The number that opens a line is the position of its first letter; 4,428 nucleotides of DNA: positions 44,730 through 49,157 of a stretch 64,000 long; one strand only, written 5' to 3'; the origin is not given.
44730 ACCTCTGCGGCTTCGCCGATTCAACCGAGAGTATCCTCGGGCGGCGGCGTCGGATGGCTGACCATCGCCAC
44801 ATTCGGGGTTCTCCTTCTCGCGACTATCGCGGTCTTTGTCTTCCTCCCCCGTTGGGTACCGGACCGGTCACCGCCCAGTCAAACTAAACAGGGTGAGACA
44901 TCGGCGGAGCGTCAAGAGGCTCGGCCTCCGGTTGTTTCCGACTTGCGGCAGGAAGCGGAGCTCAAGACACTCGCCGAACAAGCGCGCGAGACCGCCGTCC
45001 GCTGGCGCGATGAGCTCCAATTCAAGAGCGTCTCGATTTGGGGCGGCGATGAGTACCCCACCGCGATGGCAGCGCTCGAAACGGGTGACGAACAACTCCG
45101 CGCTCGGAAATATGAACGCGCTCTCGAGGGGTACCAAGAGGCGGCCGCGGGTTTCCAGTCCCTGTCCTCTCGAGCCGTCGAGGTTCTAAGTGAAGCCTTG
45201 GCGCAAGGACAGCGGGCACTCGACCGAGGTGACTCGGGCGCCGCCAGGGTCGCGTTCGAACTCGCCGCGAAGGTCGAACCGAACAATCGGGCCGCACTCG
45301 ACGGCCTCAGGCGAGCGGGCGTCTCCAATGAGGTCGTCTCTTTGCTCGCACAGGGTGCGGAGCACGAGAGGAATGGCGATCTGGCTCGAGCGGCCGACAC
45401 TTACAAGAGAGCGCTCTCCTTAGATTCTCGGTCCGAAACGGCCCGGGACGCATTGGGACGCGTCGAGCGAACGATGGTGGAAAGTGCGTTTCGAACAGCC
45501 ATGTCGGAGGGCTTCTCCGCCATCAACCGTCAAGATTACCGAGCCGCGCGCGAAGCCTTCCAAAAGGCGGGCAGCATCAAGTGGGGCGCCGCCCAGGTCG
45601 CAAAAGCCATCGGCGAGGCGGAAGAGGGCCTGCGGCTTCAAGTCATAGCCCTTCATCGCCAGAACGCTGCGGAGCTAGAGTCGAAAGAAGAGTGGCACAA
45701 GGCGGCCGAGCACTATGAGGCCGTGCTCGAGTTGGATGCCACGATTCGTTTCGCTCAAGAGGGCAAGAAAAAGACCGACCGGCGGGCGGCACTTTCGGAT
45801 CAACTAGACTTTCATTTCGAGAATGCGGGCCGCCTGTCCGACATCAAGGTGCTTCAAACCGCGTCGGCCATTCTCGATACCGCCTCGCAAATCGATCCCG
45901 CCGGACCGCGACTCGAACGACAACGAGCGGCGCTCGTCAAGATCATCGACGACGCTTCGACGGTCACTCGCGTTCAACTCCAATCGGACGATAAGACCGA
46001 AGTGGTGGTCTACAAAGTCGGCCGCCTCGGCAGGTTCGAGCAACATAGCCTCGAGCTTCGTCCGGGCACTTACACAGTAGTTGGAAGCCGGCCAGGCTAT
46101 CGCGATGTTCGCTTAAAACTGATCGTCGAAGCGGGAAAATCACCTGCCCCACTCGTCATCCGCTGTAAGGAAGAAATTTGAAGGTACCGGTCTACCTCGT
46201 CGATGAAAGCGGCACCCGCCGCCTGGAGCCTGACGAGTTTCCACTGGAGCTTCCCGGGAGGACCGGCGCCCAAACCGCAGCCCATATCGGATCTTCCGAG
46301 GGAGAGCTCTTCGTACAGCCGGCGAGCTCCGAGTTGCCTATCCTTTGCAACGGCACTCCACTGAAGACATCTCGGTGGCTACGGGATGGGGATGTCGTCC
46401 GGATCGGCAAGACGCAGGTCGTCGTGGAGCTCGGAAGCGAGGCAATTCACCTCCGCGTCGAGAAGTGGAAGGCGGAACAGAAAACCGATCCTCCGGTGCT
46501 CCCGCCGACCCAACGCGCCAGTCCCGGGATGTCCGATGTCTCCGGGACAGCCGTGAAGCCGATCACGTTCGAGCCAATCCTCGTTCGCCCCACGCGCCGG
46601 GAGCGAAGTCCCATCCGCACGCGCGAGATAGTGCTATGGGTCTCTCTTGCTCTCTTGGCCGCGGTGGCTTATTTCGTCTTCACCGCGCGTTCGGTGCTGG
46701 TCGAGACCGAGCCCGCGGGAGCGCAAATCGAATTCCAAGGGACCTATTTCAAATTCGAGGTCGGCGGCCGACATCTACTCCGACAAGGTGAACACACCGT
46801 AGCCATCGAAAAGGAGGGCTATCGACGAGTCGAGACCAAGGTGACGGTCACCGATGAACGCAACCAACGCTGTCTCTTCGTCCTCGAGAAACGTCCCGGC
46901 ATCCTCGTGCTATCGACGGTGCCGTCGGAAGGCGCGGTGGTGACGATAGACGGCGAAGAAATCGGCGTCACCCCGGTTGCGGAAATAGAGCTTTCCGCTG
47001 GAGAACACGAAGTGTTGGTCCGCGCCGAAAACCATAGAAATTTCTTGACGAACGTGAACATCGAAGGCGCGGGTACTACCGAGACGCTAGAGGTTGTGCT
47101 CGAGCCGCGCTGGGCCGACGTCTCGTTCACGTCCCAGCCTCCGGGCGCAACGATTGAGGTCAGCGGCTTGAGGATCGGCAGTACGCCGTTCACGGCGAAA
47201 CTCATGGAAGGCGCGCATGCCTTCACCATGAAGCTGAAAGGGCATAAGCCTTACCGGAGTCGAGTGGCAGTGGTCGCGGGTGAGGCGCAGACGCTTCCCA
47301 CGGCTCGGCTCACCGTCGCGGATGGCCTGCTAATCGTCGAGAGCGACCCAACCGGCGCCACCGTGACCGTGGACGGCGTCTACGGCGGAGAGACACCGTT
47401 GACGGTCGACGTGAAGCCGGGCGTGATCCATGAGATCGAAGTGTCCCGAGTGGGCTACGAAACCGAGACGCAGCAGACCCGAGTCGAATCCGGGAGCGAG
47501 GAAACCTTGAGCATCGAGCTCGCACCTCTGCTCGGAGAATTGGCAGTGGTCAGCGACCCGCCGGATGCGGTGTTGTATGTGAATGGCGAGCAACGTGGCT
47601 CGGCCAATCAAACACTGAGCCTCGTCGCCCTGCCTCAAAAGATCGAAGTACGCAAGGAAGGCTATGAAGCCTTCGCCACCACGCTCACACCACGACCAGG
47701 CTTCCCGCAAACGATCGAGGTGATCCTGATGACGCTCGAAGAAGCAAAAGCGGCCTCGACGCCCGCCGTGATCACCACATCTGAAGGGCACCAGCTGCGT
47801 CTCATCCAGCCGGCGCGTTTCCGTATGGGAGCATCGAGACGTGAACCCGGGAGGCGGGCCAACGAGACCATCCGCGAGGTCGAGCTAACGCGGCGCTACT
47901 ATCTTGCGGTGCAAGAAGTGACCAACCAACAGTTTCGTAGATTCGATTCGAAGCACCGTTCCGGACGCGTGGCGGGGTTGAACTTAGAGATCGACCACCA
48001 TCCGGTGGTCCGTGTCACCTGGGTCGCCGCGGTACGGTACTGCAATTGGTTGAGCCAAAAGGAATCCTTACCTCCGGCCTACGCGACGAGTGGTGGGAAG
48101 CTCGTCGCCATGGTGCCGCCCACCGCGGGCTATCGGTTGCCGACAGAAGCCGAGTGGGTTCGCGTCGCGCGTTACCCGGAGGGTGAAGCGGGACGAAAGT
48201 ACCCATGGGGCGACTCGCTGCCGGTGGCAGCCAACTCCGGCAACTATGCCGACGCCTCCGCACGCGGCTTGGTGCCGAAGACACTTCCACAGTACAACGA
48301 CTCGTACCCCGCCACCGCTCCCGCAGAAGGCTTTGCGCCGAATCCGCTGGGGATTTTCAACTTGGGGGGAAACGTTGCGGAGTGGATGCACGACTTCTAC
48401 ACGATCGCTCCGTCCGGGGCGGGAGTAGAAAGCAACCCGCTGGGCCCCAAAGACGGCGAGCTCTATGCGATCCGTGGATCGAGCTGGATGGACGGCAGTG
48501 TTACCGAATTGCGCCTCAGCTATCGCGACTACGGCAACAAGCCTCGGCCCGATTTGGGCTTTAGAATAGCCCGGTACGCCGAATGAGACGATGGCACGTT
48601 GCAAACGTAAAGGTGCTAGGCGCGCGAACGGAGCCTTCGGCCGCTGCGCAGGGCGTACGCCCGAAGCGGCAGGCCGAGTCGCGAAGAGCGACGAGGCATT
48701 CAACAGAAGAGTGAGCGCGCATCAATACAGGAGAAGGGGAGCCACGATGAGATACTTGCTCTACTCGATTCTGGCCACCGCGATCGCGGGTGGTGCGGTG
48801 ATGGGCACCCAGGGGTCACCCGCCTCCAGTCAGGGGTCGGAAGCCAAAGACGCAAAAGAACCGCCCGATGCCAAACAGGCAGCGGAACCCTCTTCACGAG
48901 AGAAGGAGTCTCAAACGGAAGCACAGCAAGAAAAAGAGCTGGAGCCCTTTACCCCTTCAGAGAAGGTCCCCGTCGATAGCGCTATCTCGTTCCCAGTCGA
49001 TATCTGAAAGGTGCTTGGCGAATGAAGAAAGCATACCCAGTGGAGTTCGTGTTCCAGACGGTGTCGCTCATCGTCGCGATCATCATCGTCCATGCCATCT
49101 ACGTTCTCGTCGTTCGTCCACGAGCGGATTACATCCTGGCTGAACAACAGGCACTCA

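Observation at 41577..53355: Intact nine-gene operon for an uncharacterised, probably proton-channel-energised and phospho-regulated trans-envelope system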

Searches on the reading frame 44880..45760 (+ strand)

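Call 77: search_protein_families(library=pfam, proteins=[window:44880-45760:+], max_evalue=10)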
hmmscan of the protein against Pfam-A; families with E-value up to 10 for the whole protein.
window:44880-45760:+ (293 aa): 15 families
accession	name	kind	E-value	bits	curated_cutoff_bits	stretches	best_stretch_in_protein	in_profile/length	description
PF07719.23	TPR_2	-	1.8e-09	37.4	27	4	155-183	4-32/34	Tetratricopeptide repeat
PF00515.34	TPR_1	-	7.1e-08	32.4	27.8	2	158-183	7-32/34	Tetratricopeptide repeat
PF13181.12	TPR_8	-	0.00024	21.5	25.7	1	158-183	7-32/34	Tetratricopeptide repeat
PF13428.12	TPR_14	-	0.00063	20.6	23.5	2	155-194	4-43/44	Tetratricopeptide repeat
PF21325.3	SHPRH_helical-1st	-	0.00088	19.9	27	1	240-285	9-53/95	E3 ubiquitin-protein ligase SHPRH, first helical domain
PF13432.12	TPR_16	-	0.0034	18.2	32.7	3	67-112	2-46/65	Tetratricopeptide repeat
PF13414.12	TPR_11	-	0.006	16.7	26.8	1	165-193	7-35/42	TPR repeat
PF21528.2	CC2D1A-B_DM14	-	0.0086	16.6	24.6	1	58-90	7-39/56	Coiled-coil and C2 domain-containing protein 1, DM14 domain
PF20663.3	COG4_N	-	0.016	15.7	27.3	2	180-233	41-91/107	Conserved oligomeric Golgi complex subunit 4, N-terminal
PF04212.24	MIT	-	0.034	14.7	30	1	71-98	13-40/66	MIT (microtubule interacting and transport) domain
PF13424.12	TPR_12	-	0.037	14.7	30.1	2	140-182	30-75/77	Tetratricopeptide repeat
PF11272.13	DUF3072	-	0.15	12.4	27.5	1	24-38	19-33/56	Protein of unknown function (DUF3072)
PF13176.12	TPR_7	-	0.94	10.2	27.9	2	162-183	9-30/36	Tetratricopeptide repeat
PF24575.1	TPR_Slam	-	1.4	9.9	35.2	1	150-193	45-88/104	Surface lipoprotein assembly modifier, N-terminal TPR repeats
PF01649.23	Ribosomal_S20p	-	6.3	8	29.5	1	194-232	17-55/83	Ribosomal protein S20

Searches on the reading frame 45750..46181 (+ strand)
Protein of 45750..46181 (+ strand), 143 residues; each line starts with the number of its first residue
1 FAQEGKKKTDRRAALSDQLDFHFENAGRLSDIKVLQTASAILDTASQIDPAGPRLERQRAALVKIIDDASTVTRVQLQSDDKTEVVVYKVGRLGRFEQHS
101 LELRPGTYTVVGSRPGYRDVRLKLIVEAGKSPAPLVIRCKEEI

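Call 77: search_protein_families(library=pfam, proteins=[window:45750-46181:+], max_evalue=10)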
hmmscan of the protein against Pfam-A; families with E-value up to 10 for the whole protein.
window:45750-46181:+ (143 aa): 2 families
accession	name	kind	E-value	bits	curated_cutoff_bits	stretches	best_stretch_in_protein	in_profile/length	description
PF13620.12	CarboxypepD_reg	-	0.0045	17.7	32.3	1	74-131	18-74/82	Carboxypeptidase regulatory-like domain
PF20608.4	Phage_tube_C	-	0.013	16.3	24.1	1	97-126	49-78/82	Phage tail tube protein C-terminal domain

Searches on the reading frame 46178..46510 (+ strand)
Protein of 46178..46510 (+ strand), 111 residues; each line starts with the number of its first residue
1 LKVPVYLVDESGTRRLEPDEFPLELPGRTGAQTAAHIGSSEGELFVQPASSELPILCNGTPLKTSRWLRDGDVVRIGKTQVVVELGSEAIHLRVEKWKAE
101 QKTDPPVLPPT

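Call 37: search_protein_families(library=pfam, proteins=[window:46178-46510:+], max_evalue=1)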
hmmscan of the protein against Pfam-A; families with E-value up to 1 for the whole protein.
window:46178-46510:+ (111 aa): 1 family
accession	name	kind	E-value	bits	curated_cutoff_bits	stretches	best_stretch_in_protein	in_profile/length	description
PF00498.31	FHA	-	0.015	16.1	20.7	1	40-77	28-67/67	FHA domain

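Call 69: search_solved_structures(query=A9, max_evalue=10)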
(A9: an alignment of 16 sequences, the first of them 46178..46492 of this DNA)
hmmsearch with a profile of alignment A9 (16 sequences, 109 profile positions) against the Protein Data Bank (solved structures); distinct sequences matched with E-value up to 10: 27.
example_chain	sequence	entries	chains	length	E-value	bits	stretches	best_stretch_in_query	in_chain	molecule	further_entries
2xf4_A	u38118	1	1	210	0.0095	19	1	49-92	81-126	HYDROXYACYLGLUTATHIONE HYDROLASE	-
2aff_A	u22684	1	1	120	0.016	18.2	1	20-95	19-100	Antigen KI-67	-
1r21_A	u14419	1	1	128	0.019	18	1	20-95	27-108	Antigen Ki-67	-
6fwx_A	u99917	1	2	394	0.027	17.5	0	50-88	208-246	Titin,Titin,Titin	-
3po8_A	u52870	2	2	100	0.037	17.1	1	14-93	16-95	Putative uncharacterized protein TB39.8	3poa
2lc1_A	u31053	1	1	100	0.047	16.7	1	14-93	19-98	Putative uncharacterized protein TB39.8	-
1nct_A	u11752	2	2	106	0.089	15.8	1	60-101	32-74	TITIN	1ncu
8f0a_D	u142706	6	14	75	0.095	15.8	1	27-63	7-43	Periplasmic serine endoprotease DegP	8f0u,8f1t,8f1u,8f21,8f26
5fwh_A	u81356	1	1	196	0.098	15.7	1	41-83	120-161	ESSC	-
1tnm_A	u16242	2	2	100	0.11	15.6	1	60-101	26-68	TITIN MODULE M5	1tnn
3oun_A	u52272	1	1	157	0.28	14.2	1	22-91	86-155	Putative uncharacterized protein TB39.8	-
2cr0_A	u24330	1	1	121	0.28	14.2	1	65-90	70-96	Nuclear migration protein nudC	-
6cah_A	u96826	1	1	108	0.29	14.2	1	29-92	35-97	ABC transporter ATP-binding/permease protein Rv1747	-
6i2q_B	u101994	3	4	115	0.32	14.1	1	29-92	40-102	Glycogen accumulation regulator GarA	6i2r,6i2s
2kkl_A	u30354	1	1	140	0.37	13.8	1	29-94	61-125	Uncharacterized protein Mb1858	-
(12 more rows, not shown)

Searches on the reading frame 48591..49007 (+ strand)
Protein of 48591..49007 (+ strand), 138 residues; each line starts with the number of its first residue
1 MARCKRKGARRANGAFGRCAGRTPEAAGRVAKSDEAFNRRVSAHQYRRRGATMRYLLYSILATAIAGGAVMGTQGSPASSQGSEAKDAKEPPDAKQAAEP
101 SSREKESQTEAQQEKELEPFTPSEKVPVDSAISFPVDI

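Call 4: search_protein_families(library=pfam, proteins=[window:48591-49007:+], max_evalue=0.01)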
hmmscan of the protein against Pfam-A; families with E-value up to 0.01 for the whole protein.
window:48591-49007:+ (138 aa): 0 families

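Call 5: search_protein_families(library=padloc, proteins=[window:48591-49007:+], max_evalue=0.01)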
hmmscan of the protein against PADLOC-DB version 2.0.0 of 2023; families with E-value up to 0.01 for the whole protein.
window:48591-49007:+ (138 aa): 1 family
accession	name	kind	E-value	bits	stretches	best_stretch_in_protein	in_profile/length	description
PDLC04061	PD-T4-6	-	0.0029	15.2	1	46-119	350-423/510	-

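Call 6: search_protein_families(library=ncbifam, proteins=[window:48591-49007:+], max_evalue=0.01)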
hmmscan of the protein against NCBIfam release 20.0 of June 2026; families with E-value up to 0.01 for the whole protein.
window:48591-49007:+ (138 aa): 0 families
